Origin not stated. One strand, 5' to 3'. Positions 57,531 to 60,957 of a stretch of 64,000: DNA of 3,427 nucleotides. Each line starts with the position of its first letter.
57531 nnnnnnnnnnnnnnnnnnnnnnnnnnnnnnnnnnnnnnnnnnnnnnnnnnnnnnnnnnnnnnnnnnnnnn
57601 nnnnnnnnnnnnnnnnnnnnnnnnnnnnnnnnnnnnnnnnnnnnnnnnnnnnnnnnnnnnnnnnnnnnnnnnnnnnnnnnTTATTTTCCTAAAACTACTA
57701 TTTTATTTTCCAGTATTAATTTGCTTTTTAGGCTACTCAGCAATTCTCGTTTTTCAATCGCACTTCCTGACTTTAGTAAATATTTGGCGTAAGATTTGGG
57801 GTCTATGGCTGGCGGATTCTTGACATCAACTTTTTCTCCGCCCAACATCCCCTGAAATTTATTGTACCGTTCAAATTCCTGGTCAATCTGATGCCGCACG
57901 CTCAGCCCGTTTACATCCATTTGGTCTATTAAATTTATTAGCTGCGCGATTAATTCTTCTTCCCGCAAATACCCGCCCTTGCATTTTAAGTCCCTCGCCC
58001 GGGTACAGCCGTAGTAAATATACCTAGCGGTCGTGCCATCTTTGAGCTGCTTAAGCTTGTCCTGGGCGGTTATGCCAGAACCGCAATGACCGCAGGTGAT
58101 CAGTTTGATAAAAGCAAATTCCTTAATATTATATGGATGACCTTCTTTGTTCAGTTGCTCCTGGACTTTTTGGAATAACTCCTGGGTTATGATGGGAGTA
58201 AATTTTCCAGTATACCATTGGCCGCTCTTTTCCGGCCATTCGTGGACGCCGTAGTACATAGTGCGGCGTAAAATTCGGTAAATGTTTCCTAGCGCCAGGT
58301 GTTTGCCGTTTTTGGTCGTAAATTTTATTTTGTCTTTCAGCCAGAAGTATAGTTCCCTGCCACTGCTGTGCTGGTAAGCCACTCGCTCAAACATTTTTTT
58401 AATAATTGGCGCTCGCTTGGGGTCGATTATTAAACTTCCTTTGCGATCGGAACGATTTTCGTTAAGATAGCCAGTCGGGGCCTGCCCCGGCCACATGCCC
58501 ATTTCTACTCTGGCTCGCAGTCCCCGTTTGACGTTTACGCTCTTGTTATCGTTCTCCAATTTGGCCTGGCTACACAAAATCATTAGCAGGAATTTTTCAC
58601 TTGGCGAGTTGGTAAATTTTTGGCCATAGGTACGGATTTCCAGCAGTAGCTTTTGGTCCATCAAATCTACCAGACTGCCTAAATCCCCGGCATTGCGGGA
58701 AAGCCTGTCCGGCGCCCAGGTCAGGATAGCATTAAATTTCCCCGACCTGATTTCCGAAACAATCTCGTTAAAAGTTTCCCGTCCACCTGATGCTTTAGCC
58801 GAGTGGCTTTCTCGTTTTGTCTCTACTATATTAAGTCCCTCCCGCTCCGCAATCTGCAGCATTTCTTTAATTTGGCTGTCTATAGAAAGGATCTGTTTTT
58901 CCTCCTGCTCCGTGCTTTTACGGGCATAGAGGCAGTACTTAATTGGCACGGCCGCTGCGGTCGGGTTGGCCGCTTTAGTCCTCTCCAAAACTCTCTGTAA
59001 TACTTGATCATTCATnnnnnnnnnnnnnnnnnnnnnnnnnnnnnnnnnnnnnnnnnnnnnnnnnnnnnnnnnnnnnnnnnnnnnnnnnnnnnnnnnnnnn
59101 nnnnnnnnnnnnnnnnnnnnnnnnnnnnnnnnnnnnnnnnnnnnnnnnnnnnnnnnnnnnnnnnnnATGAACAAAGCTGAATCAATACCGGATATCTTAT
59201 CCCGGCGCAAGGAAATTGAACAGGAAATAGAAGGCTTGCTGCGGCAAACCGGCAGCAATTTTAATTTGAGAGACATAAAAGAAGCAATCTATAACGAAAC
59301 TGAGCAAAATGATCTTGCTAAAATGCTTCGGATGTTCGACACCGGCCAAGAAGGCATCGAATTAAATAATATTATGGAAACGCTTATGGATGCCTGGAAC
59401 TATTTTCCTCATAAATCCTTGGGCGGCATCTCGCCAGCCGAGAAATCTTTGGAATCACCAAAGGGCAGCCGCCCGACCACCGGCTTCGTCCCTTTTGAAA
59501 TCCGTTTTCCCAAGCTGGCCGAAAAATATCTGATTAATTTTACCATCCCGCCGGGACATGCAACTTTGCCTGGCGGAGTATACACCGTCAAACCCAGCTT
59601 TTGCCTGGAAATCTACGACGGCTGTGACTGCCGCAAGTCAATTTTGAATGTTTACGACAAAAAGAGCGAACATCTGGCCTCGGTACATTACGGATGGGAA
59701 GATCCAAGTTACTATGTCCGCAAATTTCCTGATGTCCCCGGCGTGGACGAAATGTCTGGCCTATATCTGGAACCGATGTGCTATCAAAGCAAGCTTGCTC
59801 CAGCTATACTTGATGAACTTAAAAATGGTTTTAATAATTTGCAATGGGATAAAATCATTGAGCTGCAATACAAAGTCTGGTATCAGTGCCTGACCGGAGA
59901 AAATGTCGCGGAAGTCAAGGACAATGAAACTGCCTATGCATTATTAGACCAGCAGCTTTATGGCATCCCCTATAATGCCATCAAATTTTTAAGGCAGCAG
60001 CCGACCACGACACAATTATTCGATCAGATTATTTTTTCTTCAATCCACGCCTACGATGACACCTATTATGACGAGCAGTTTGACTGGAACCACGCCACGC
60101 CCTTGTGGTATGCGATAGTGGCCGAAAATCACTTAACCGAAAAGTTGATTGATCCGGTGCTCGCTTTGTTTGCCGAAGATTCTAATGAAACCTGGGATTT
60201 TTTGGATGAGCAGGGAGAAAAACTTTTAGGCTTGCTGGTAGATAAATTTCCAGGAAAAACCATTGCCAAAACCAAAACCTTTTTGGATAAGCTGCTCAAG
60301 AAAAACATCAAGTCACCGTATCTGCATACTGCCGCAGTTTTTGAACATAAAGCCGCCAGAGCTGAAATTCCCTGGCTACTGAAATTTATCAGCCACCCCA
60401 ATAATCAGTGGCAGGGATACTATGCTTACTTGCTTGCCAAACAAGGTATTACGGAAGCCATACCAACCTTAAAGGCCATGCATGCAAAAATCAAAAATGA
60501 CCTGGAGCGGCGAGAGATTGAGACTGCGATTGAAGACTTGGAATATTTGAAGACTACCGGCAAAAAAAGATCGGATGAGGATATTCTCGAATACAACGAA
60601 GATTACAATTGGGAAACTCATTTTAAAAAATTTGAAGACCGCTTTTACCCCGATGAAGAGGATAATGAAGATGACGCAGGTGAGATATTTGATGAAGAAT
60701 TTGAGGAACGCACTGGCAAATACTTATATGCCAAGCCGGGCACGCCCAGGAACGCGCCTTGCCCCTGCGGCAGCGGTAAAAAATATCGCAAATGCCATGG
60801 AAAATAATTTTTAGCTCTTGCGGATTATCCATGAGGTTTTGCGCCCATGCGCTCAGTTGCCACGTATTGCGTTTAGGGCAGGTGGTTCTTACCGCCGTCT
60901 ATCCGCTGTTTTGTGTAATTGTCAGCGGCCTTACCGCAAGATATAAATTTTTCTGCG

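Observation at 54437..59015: tRNA-Glu-adjacent accessory island ending in a large serine recombinase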

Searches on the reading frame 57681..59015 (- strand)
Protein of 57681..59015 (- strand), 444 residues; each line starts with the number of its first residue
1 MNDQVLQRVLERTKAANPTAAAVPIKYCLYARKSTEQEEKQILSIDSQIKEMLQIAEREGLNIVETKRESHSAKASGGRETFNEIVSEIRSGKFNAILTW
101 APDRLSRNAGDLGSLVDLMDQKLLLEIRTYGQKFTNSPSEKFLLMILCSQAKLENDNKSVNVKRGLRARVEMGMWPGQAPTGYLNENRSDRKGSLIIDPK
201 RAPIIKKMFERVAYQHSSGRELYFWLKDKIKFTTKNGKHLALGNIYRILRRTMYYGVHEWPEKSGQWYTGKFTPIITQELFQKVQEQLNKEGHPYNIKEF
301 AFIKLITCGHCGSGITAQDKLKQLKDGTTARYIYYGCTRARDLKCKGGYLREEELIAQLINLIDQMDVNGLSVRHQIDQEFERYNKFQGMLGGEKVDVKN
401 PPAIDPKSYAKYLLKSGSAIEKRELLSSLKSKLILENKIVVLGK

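Call 4: search_protein_families(library=pfam, proteins=[window:57681-59015:-], max_evalue=0.01)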
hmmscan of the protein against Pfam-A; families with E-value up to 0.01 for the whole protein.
window:57681-59015:- (444 aa): 3 families
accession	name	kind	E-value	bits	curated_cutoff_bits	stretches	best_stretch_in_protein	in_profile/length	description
PF00239.26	Resolvase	-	5.4e-19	69.2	23.3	1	29-175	3-145/145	Resolvase, N terminal domain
PF07508.19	Recombinase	-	2.3e-11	44.3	21.1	1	199-290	1-101/102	Recombinase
PF13408.12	Zn_ribbon_recom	-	3.9e-08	34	25.3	1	304-362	4-56/58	Recombinase zinc beta ribbon domain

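Call 5: search_protein_families(library=ncbifam, proteins=[window:57681-59015:-], max_evalue=0.01)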
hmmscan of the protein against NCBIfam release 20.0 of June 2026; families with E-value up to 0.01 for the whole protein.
window:57681-59015:- (444 aa): 6 families
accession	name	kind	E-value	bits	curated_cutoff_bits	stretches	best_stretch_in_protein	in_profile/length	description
NF047343.1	SCCmet_CcrB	equivalog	1.5e-32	113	900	1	28-343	10-337/542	cassette chromosome recombinase CcrB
NF041201.1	recomb_XisF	equivalog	5.8e-18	65.1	375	1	30-363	4-353/465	fdxN element excision recombinase XisF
NF047344.1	SCCmet_CcrA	equivalog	1e-13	51.2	700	1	30-339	7-294/442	cassette chromosome recombinase CcrA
NF047347.1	SCCmet_CcrC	equivalog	3e-11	42.5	900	1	26-337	4-336/558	cassette chromosome recombinase CcrC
NF049883.1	resolv_YneB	equivalog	4.1e-10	39.5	175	1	28-178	3-151/211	YneB family resolvase-like protein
NF033518.0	transpos_IS607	equivalog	3.7e-05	23.4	110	1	4-108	38-133/187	IS607 family transposase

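Call 38: find_homologous_proteins(query=window:57681-59015:-)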
Query window:57681-59015:- (444 aa): 8000 proteins with E <= 0.001 among 8000 candidates; the best 120 are listed.
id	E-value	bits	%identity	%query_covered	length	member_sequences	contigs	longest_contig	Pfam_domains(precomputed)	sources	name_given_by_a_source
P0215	1.3e-296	1001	100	100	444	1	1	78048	PF07508.20,PF00239.27,PF13408.13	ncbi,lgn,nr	ncbi:MAG: recombinase family protein [Patescibacteria group bacterium]|nr:recombinase family protein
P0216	3.5e-259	878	86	100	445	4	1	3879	PF07508.20,PF00239.27,PF13408.13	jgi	jgi:DNA invertase Pin-like site-specific DNA recombinase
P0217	4.4e-259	877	86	100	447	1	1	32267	PF07508.20,PF00239.27,PF13408.13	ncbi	-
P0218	1.7e-257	872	85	100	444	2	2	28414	PF07508.20,PF00239.27,PF13408.13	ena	-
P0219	3.4e-254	861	84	100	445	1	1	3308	PF07508.20,PF00239.27,PF13408.13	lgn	-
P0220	2.0e-235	799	79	100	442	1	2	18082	PF07508.20,PF00239.27,PF13408.13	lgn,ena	-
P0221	1.2e-219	747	73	100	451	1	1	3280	PF07508.20,PF00239.27,PF13408.13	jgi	jgi:site-specific DNA recombinase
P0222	3.5e-215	733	73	99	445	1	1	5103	PF07508.20,PF00239.27,PF13408.13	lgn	-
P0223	9.4e-205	698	72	94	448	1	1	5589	PF07508.20,PF00239.27,PF13408.13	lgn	-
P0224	1.8e-202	691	70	100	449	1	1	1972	PF07508.20,PF00239.27,PF13408.13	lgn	-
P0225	7.7e-201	685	69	100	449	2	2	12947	PF07508.20,PF00239.27,PF13408.13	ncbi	-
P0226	1.9e-200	684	69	100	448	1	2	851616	PF07508.20,PF00239.27,PF13408.13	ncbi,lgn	-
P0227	6.0e-200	683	72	94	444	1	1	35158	PF07508.20,PF00239.27,PF13408.13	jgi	jgi:DNA invertase Pin-like site-specific DNA recombinase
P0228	1.6e-198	678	68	100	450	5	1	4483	PF07508.20,PF00239.27,PF13408.13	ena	-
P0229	1.7e-196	671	68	96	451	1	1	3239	PF07508.20,PF00239.27,PF13408.13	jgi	jgi:DNA invertase Pin-like site-specific DNA recombinase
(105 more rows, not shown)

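Call 39: find_encoding_contigs(protein=P0217, flank=8000, max_places=2)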
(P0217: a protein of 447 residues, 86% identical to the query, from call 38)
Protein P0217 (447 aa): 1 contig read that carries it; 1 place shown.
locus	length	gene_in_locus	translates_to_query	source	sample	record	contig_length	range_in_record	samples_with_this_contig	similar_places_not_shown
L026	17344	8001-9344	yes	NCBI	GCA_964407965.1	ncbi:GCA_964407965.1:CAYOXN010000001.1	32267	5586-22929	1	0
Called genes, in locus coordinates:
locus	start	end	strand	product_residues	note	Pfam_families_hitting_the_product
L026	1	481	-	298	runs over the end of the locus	PF18864:AbiTii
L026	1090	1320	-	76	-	-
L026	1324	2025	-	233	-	-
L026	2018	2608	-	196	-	PF08937:ThsB_TIR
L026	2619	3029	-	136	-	-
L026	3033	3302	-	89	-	PF09954:DUF2188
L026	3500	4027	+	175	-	PF00717:Peptidase_S24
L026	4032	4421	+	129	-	-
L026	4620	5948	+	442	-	PF02195:ParB_N, PF01555:N6_N4_Mtase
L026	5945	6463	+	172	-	PF13022:HTH_Tnp_1_2 (weak)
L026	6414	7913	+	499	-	PF17289:Terminase_6C (weak)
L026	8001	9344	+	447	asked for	PF00239:Resolvase, PF07508:Recombinase, PF13408:Zn_ribbon_recom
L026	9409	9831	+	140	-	-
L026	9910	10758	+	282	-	PF13462:Thioredoxin_4, PF13098:Thioredoxin_2 (weak), PF01323:DSBA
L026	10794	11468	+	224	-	PF13098:Thioredoxin_2 (faint), PF13462:Thioredoxin_4, PF01323:DSBA, PF13743:Thioredoxin_5 (faint)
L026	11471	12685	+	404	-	PF00266:Aminotran_5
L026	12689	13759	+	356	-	-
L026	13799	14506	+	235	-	PF01841:Transglut_core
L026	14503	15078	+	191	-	-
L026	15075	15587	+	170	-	-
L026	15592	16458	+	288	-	-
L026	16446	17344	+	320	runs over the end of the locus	PF00702:Hydrolase, PF08282:Hydrolase_3 (faint)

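Call 40: find_encoding_contigs(protein=P0218, flank=8000, max_places=2)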
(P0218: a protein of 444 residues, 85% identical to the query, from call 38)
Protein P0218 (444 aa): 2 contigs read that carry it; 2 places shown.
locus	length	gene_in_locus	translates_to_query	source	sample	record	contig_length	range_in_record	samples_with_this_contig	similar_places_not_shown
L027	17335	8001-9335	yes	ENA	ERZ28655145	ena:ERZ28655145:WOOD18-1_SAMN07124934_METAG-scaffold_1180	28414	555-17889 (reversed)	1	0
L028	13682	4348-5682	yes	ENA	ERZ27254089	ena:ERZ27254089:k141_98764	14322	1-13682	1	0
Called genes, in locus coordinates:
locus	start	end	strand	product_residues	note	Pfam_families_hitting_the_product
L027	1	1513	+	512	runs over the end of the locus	-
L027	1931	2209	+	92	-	-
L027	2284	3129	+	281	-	PF14267:DUF4357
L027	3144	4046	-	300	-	PF13365:Trypsin_2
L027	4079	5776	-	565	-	PF03235:GmrSD_N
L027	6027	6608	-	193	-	PF01844:HNH (weak)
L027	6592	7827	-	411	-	PF02463:SMC_N (faint), PF13175:AAA_15 (weak), PF13476:AAA_23, PF13555:AAA_29 (faint), PF13175:AAA_15 (weak), PF13304:AAA_21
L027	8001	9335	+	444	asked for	PF00239:Resolvase, PF07508:Recombinase, PF13408:Zn_ribbon_recom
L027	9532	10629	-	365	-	PF03235:GmrSD_N, PF01844:HNH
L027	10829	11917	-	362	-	PF13651:EcoRI_methylase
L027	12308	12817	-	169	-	-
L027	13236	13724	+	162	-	-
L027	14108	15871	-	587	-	PF10342:Kre9_KNH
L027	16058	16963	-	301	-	PF01636:APH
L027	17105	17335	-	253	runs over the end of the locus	-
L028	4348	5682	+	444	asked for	PF00239:Resolvase, PF07508:Recombinase, PF13408:Zn_ribbon_recom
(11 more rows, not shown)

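Call 41: find_encoding_contigs(protein=P0220, flank=8000, max_places=2)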
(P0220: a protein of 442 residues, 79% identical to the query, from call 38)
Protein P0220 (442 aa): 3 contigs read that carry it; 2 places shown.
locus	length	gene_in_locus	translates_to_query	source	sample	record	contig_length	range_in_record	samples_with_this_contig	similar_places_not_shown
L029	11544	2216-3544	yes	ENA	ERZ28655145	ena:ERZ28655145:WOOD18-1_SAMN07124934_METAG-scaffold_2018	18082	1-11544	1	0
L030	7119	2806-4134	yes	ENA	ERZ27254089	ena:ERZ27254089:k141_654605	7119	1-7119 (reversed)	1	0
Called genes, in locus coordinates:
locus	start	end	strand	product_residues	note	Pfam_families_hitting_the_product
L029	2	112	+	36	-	?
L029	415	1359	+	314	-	PF13248:Zn_ribbon_3 (weak), PF09136:Glucodextran_B (weak)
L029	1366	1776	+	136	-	PF13248:Zn_ribbon_3 (faint)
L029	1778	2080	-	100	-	PF01713:Smr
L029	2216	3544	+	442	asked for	PF00239:Resolvase, PF07508:Recombinase, PF13408:Zn_ribbon_recom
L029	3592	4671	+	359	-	PF01636:APH, PF00069:Pkinase (faint)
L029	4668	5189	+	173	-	PF06414:Zeta_toxin (weak), PF13671:AAA_33 (faint)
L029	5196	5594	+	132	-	PF11969:DcpS_C, PF01230:HIT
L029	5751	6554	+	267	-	PF01909:NTP_transf_2 (weak), PF13427:AadA_C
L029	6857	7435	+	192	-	PF01636:APH, PF01633:Choline_kinase (weak)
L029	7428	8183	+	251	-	PF05175:MTS (weak), PF13489:Methyltransf_23, PF13847:Methyltransf_31, PF08241:Methyltransf_11, PF08242:Methyltransf_12, PF13649:Methyltransf_25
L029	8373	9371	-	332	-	PF01636:APH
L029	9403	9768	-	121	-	PF14534:DUF4440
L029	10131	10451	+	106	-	-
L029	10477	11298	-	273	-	PF01978:TrmB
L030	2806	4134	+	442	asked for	PF00239:Resolvase, PF07508:Recombinase, PF13408:Zn_ribbon_recom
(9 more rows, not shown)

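Call 66: search_protein_families(library=phrogs, proteins=[window:57681-59015:-], max_evalue=0.01)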
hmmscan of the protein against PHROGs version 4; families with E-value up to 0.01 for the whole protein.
window:57681-59015:- (444 aa): 3 families
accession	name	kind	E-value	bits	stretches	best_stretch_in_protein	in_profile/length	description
phrog_95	-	integration and excision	2.9e-60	205.6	1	14-366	77-436/651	integrase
phrog_125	-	DNA, RNA and nucleotide metabolism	2.6e-20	74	1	20-290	15-250/254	DNA invertase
phrog_6620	-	integration and excision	0.0068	17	0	26-111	57-137/201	transposase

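Call 67: search_protein_families(library=padloc, proteins=[window:57681-59015:-], max_evalue=0.01)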
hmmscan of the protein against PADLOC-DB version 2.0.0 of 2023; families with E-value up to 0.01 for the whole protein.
window:57681-59015:- (444 aa): 1 family
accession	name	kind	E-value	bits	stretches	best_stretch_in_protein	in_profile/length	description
PDLC02575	DrmA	-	0.0014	14.6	1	249-346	214-304/837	DrmA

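Call 68: find_related_loci(query=window:57681-59015:-, collection=viral_contigs, flank=6000)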
Query window:57681-59015:- (444 aa) in viral_contigs; peptide patterns used: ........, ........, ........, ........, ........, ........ (x = any residue, [..] = any of these).
5 stretches matched a pattern; 4 encode a relative of the query (tblastn E <= 1e-3); 4 distinct loci.
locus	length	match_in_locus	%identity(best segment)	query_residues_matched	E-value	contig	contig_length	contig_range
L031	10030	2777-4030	64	26-442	2e-177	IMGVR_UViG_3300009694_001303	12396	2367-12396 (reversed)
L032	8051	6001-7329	59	5-442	2e-170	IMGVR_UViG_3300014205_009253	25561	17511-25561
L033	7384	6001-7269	60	16-438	2e-169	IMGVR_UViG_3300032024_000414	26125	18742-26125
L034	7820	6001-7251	61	25-442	3e-165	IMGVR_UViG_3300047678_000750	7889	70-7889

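Call 99: search_protein_families(library=phrogs, proteins=[L033:301-900:+, L033:846-3893:+, L033:3901-4632:-, L033:4663-5883:-, L032:325-1404:-, L032:2055-3338:+, L032:3313-4074:+, L032:4067-4492:+, L032:4437-5951:+, L032:7557-8051:-], max_evalue=0.001)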
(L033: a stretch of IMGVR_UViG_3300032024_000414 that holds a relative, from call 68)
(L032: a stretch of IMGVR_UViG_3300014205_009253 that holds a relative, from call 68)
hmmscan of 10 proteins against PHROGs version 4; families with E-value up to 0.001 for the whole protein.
L033:301-900:+ (199 aa): 0 families

L033:846-3893:+ (1015 aa): 0 families

L033:3901-4632:- (243 aa): 0 families

L033:4663-5883:- (406 aa): 0 families

L032:325-1404:- (359 aa): 0 families

L032:2055-3338:+ (427 aa): 14 families
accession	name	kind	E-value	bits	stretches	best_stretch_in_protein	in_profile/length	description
phrog_498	-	other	2.7e-76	258.4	1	7-421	32-427/633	DNA methyltransferase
phrog_67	-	other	1.9e-28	101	1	197-415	149-344/743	DNA methyltransferase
phrog_620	-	DNA, RNA and nucleotide metabolism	3.4e-21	77.3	1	7-156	6-149/217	ParB-like partition protein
phrog_9353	-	unknown function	5.1e-17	63.6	1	18-154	19-159/245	-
phrog_3008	-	other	1.7e-15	57.9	1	328-414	123-211/244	DNA methyltransferase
phrog_940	-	DNA, RNA and nucleotide metabolism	2.4e-12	47.8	1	9-151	5-144/388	nuclease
phrog_8071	-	DNA, RNA and nucleotide metabolism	2.7e-11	44.3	1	8-202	5-205/389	ParB-like partition protein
phrog_23085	-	unknown function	2.5e-10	41.1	1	341-415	29-106/138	-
phrog_18293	-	other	4.7e-07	30.8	1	348-416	41-109/119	methyltransferase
phrog_930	-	DNA, RNA and nucleotide metabolism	1.7e-06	29.1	1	9-151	6-153/223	ParB-like partition protein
phrog_15396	-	DNA, RNA and nucleotide metabolism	9.3e-06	26.6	1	14-151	8-149/258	ParB-like partition nuclease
phrog_5475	-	unknown function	3.6e-05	23.7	1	21-74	14-66/458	-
phrog_723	-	DNA, RNA and nucleotide metabolism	3.9e-05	24.6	1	5-149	8-159/223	ParB-like partition protein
phrog_18056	-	DNA, RNA and nucleotide metabolism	0.00032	20.7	1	11-79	4-71/387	ParB-like partition nuclease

L032:3313-4074:+ (253 aa): 9 families
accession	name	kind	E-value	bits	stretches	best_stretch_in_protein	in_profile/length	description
phrog_498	-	other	2.5e-67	228.8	1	10-249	192-428/633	DNA methyltransferase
phrog_67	-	other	1.3e-42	147.8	1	12-246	117-348/743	DNA methyltransferase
phrog_3008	-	other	2.3e-24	87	1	171-249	141-219/244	DNA methyltransferase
phrog_23085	-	unknown function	1.2e-20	74.5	1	147-246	4-110/138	-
phrog_18293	-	other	9.5e-17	62.1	1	166-250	32-116/119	methyltransferase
phrog_8769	-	other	3e-12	47.2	1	189-248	1-60/71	methyltransferase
phrog_6952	-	other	8.3e-12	46.3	1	179-235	113-169/181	DNA methyltransferase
phrog_23148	-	unknown function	2.7e-08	35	1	177-242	82-147/165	-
phrog_16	-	DNA, RNA and nucleotide metabolism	0.00048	19.4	1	64-235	767-903/986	DNA helicase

L032:4067-4492:+ (141 aa): 5 families
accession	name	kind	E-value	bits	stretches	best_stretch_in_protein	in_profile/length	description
phrog_4102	-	head and packaging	2e-08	35.6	1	8-115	9-127/166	terminase small subunit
phrog_24579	-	head and packaging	3.7e-08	34.4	1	4-108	11-112/126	terminase small subunit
phrog_4044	-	head and packaging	2.4e-07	31.5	1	12-62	26-76/180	terminase small subunit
phrog_1482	-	head and packaging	4.8e-07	30.5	1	7-70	12-76/147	terminase small subunit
phrog_157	-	integration and excision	0.00066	19.8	0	11-59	201-250/580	transposase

L032:4437-5951:+ (504 aa): 6 families
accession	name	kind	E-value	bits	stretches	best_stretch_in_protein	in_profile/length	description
phrog_38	-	head and packaging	4.8e-83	281.1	1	16-492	251-713/760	terminase large subunit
phrog_14112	-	unknown function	3e-15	57.4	1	68-215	97-243/247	-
phrog_5573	-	head and packaging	8.3e-13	49.3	1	261-483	18-235/250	terminase large subunit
phrog_4758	-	head and packaging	1.1e-09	39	1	32-244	10-220/243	terminase large subunit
phrog_17672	-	head and packaging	4.1e-07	30.3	1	65-207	57-195/395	terminase large subunit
phrog_979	-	head and packaging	1.9e-06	27.9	1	313-478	419-595/642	terminase large subunit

L032:7557-8051:- (164 aa): 0 families

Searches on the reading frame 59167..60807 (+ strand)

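Call 4: search_protein_families(library=pfam, proteins=[window:59167-60807:+], max_evalue=0.01)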
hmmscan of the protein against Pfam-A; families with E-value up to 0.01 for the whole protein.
window:59167-60807:+ (546 aa): 1 family
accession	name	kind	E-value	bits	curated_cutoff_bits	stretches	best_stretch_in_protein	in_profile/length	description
PF02810.21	SEC-C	-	1.1e-08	35.2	20.4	1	528-546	1-19/19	SEC-C motif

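Call 5: search_protein_families(library=ncbifam, proteins=[window:59167-60807:+], max_evalue=0.01)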
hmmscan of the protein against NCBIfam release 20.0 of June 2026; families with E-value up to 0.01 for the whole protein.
window:59167-60807:+ (546 aa): 6 families
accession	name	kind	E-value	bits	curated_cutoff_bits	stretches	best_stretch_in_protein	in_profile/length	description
NF002449.0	PRK01617.1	equivalog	1e-07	32.5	141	1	436-546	51-154/154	hypothetical protein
NF004088.0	PRK05590.1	equivalog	4.6e-07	30.3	140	1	526-546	145-165/166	hypothetical protein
TIGR04102.1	SWIM_PBPRA1643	hypoth_equivalog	6.5e-06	26.5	68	1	526-544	89-107/108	PBPRA1643 family SWIM/SEC-C metal-binding motif protein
NF002592.0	PRK02250.1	equivalog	5.3e-05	23.4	158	1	523-545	145-167/167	hypothetical protein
NF007704.0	PRK10396.1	equivalog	0.00046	20.2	149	1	526-543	201-218/221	hypothetical protein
NF001213.0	PRK00183.1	equivalog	0.0059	16.6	158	0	526-544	134-152/157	hypothetical protein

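Call 66: search_protein_families(library=phrogs, proteins=[window:59167-60807:+], max_evalue=0.01)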
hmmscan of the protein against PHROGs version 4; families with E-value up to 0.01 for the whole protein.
window:59167-60807:+ (546 aa): 1 family
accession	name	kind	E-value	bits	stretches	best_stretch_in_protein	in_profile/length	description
phrog_24700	-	unknown function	0.0073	17.4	0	523-543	200-218/221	-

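Call 67: search_protein_families(library=padloc, proteins=[window:59167-60807:+], max_evalue=0.01)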
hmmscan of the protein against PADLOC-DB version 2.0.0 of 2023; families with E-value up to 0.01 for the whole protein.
window:59167-60807:+ (546 aa): 6 families
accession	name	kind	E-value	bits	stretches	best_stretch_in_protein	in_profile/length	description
PDLC00865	E2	-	6.4e-06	23.7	1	519-546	164-190/219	E2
PDLC00871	E2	-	0.00014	19.6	1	529-546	173-190/241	E2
PDLC00872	E2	-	0.00019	19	1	524-544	166-186/216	E2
PDLC00870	E2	-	0.00027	19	1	530-546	175-191/223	E2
PDLC04917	PDC-S12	-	0.00078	17.4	1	519-544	191-216/218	-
PDLC00833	E1-E2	-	0.0018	15.8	1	525-545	171-191/222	E1-E2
